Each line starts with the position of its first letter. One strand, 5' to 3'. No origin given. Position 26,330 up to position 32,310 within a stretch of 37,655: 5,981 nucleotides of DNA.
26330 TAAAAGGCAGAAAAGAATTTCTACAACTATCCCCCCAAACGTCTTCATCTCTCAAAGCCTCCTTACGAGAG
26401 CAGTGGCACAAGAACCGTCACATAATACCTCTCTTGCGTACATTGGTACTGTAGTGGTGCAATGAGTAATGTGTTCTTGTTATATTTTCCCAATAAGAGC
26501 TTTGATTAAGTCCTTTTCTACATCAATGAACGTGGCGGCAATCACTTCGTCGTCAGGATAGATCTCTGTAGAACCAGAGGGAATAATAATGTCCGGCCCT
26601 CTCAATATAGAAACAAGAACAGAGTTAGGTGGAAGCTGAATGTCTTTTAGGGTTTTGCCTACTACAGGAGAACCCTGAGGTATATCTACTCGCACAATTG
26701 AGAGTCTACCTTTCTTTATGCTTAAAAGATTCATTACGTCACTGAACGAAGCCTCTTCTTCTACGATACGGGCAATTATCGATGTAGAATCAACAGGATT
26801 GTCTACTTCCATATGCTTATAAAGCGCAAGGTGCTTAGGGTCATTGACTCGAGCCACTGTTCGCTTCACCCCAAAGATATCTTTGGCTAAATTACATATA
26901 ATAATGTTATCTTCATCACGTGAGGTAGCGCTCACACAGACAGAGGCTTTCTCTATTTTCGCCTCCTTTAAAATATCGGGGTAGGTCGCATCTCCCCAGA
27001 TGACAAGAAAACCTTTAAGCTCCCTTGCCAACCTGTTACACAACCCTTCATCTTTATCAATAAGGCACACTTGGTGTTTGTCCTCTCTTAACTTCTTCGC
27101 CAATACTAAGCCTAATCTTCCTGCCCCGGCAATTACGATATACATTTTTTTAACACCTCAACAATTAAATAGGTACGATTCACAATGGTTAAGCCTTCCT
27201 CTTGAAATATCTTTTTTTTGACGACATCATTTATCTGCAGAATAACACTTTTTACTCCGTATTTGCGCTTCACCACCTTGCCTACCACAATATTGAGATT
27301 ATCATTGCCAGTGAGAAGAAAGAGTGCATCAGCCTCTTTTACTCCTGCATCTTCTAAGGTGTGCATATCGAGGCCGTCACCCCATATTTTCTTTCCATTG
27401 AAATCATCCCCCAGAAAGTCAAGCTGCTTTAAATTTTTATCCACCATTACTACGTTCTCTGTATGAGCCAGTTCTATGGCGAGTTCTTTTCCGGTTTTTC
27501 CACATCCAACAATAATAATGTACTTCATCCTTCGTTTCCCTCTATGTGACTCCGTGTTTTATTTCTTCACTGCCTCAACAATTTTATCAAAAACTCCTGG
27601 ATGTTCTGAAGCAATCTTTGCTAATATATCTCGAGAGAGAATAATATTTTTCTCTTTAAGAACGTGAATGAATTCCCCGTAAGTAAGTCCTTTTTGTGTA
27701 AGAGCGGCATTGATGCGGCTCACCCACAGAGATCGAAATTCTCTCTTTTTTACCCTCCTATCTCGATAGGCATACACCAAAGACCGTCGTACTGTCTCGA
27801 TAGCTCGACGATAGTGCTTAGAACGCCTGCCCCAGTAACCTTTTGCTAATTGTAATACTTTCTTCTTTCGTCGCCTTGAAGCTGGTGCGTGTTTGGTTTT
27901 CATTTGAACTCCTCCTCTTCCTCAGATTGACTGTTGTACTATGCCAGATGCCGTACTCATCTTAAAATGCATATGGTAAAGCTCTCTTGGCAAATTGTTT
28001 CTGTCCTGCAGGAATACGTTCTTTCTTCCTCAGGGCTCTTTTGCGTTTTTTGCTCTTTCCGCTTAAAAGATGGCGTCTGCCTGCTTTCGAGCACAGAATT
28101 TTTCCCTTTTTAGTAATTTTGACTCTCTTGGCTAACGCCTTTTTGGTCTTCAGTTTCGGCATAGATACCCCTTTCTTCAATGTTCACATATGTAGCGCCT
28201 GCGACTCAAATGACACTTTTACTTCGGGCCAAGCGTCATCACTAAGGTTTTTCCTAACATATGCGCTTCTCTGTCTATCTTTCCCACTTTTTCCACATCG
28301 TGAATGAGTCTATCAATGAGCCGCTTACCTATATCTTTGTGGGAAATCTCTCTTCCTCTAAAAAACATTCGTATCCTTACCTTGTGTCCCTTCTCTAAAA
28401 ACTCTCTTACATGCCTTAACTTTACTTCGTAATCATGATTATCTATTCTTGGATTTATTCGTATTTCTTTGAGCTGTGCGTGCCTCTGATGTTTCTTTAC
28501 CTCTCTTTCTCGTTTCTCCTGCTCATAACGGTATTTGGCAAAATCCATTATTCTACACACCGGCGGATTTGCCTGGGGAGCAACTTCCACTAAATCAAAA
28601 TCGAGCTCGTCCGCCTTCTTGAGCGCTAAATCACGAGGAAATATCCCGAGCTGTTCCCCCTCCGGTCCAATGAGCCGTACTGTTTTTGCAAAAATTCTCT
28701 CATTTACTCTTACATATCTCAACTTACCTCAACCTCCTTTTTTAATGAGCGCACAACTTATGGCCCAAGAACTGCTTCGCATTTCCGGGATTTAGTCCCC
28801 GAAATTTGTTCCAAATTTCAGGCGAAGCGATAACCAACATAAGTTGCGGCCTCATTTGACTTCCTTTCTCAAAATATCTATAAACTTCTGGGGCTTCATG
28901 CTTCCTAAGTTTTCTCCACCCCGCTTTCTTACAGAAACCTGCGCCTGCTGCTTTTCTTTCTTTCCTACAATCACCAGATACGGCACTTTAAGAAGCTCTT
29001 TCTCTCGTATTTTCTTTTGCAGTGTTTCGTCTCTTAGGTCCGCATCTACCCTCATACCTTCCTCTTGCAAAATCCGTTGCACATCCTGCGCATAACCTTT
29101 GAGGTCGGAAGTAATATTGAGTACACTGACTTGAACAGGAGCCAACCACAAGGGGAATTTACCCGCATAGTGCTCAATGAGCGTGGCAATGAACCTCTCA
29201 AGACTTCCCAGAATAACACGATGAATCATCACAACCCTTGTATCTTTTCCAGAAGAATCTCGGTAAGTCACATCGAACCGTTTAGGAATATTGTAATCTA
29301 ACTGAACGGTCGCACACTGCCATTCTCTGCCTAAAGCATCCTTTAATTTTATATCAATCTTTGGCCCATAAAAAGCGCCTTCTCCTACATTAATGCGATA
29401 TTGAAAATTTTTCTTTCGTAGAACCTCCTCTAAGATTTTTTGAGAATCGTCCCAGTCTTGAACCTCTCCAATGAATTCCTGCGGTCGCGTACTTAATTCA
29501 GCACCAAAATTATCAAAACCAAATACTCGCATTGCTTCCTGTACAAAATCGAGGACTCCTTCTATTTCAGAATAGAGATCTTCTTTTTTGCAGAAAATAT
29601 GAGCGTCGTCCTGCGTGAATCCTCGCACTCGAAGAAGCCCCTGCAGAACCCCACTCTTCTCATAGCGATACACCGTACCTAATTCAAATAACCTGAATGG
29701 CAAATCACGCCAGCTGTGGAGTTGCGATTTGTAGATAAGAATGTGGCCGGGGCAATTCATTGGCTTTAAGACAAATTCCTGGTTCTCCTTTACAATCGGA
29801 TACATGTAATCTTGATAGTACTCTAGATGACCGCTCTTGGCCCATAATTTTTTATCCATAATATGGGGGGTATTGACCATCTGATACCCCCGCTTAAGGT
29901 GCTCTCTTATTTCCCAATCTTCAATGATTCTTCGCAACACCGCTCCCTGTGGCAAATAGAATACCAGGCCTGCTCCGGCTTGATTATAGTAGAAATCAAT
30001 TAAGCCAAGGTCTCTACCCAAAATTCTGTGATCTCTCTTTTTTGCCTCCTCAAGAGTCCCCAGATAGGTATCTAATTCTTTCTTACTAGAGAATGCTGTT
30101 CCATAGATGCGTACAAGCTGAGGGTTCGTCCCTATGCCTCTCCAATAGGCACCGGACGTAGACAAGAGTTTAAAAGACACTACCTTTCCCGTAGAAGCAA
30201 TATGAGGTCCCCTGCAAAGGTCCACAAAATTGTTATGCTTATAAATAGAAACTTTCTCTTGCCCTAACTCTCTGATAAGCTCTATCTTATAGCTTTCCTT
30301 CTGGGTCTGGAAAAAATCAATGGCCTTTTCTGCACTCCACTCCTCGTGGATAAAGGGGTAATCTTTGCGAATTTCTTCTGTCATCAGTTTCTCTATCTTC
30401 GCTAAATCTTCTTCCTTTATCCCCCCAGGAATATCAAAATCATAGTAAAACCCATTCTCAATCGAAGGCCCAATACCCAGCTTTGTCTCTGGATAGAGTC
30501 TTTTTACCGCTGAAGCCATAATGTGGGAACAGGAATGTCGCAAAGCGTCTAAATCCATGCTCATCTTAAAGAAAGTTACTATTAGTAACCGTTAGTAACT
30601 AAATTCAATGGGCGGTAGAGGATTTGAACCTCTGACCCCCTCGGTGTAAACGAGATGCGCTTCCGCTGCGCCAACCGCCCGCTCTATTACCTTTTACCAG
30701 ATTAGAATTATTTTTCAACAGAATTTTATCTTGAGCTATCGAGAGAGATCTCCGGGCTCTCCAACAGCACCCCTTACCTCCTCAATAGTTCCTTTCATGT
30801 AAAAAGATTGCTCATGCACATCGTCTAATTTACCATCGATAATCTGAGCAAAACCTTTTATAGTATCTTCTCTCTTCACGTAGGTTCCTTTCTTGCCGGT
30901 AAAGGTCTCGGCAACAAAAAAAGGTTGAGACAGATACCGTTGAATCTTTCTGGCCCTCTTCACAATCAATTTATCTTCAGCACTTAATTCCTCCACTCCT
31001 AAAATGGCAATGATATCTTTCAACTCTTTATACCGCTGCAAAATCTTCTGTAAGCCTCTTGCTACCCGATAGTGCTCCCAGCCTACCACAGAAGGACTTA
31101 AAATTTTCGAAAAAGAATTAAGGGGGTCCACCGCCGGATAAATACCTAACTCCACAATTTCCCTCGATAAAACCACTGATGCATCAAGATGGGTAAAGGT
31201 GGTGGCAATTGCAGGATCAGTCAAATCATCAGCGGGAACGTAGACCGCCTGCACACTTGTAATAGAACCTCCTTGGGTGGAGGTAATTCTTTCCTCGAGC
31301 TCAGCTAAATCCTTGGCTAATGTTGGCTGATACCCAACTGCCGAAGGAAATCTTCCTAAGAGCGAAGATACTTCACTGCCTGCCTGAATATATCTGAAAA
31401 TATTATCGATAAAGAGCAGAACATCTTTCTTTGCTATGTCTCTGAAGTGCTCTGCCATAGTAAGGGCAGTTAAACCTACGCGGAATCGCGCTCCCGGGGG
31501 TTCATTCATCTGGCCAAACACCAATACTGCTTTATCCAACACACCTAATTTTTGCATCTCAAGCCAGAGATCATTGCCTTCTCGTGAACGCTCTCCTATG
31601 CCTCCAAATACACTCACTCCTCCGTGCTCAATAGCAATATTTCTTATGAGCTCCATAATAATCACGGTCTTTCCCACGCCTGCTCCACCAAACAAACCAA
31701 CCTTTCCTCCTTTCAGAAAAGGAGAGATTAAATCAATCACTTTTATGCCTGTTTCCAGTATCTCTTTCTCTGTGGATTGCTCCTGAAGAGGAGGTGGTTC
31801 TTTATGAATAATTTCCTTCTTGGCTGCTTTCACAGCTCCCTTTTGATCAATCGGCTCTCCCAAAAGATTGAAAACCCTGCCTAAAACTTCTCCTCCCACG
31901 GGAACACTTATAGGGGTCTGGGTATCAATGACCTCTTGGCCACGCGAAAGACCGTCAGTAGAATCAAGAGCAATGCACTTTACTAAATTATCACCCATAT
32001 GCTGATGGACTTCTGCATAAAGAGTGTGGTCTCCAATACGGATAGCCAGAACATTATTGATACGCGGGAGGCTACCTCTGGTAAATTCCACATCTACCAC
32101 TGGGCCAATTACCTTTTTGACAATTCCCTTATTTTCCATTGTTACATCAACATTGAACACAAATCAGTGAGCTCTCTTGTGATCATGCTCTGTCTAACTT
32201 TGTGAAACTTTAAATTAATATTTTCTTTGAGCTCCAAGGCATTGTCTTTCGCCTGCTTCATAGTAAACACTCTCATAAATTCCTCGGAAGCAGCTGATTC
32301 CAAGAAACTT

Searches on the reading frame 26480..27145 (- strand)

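Call 34: search_protein_families(library=pfam, proteins=[window:26480-27145:-], max_evalue=0.001)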
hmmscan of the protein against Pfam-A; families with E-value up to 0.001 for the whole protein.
window:26480-27145:- (221 aa): 4 families
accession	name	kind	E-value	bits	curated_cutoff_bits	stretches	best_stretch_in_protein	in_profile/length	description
PF02254.24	TrkA_N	-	6.5e-31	107.5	23.8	1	3-116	1-112/116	TrkA-N domain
PF02080.26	TrkA_C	-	2e-13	50.4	27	1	150-204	1-57/71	TrkA-C domain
PF13450.12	NAD_binding_8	-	0.00037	21.2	21.9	1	5-39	1-35/68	NAD(P)-binding Rossmann-like domain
PF02558.23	ApbA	-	0.00086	19.4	22.2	0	3-56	1-53/150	Ketopantoate reductase PanE/ApbA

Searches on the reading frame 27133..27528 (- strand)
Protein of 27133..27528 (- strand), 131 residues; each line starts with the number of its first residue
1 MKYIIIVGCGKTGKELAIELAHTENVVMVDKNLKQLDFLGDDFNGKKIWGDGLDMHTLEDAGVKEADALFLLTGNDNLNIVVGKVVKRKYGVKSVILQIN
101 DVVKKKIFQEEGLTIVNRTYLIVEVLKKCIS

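Call 44: search_protein_families(library=pfam, proteins=[window:27133-27528:-], max_evalue=0.001)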
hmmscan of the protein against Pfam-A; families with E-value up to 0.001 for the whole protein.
window:27133-27528:- (131 aa): 1 family
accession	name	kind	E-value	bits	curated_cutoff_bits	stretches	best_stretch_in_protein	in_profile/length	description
PF02254.24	TrkA_N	-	8.5e-21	74.9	23.8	1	4-116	1-113/116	TrkA-N domain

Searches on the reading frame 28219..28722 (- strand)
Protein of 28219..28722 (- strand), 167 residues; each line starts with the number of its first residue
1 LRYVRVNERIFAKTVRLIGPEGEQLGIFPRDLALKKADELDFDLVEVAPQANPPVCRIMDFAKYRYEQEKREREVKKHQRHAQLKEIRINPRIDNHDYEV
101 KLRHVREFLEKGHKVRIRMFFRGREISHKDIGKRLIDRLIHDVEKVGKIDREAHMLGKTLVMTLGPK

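Call 44: search_protein_families(library=pfam, proteins=[window:28219-28722:-], max_evalue=0.001)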
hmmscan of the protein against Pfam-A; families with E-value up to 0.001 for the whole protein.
window:28219-28722:- (167 aa): 2 families
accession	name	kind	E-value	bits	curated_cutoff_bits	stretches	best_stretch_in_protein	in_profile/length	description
PF00707.27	IF3_C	-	6.5e-32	109.8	34.8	1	83-167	2-86/86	Translation initiation factor IF-3, C-terminal domain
PF05198.21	IF3_N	-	3.5e-30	104.4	26.9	1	6-74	1-69/70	Translation initiation factor IF-3, N-terminal domain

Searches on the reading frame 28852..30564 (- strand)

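Call 44: search_protein_families(library=pfam, proteins=[window:28852-30564:-], max_evalue=0.001)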
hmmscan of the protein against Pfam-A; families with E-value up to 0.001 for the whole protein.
window:28852-30564:- (570 aa): 3 families
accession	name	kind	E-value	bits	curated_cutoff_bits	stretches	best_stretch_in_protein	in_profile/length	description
PF00587.30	tRNA-synt_2b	-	2.4e-44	152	29.3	1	259-466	5-179/179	tRNA synthetase class II core domain (G, H, P, S and T)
PF03129.25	HGTP_anticodon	-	1.4e-20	73.7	21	1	478-567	1-93/94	Anticodon binding domain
PF07973.19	tRNA_SAD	-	3.5e-12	46.5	24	1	105-154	1-44/44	Threonyl and Alanyl tRNA synthetase second additional domain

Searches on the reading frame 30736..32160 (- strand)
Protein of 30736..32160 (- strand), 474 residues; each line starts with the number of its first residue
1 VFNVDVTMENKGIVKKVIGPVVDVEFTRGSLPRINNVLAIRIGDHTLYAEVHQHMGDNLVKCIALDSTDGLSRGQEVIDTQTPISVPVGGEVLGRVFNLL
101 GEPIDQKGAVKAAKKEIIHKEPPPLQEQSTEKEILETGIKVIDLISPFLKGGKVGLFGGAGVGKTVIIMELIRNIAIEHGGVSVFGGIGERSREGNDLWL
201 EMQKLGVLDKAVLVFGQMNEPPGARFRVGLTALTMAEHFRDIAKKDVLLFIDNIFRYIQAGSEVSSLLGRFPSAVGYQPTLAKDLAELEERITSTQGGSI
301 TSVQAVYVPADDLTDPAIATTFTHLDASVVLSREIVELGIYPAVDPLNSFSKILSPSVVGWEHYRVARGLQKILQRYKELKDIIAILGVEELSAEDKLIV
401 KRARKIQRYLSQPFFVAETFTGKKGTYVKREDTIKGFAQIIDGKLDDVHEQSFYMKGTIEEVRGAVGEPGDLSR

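Call 44: search_protein_families(library=pfam, proteins=[window:30736-32160:-], max_evalue=0.001)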
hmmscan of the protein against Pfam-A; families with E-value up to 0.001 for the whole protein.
window:30736-32160:- (474 aa): 3 families
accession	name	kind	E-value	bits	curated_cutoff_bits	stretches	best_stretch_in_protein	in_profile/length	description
PF00006.31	ATP-synt_ab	-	5.5e-71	239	29.5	1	138-351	1-213/213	ATP synthase alpha/beta family, nucleotide-binding domain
PF02874.29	ATP-synt_ab_N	-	3.5e-18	66.3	20.9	1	15-80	2-68/69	ATP synthase alpha/beta family, beta-barrel domain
PF22919.1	ATP-synt_VA_C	-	1.1e-14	54.7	24.7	1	359-426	8-77/101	C-terminal domain of V and A type ATP synthase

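Call 85: list_cluster_members(proteins=[window:30736-32160:-, window:32948-34459:-, window:28219-28722:-])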
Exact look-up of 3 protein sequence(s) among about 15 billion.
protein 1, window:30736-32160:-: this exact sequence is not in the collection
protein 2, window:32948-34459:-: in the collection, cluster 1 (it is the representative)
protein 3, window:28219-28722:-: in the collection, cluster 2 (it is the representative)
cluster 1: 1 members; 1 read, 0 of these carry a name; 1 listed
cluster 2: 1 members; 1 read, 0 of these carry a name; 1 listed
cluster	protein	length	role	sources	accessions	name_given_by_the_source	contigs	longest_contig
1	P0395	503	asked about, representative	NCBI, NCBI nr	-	-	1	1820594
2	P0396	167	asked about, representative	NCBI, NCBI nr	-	-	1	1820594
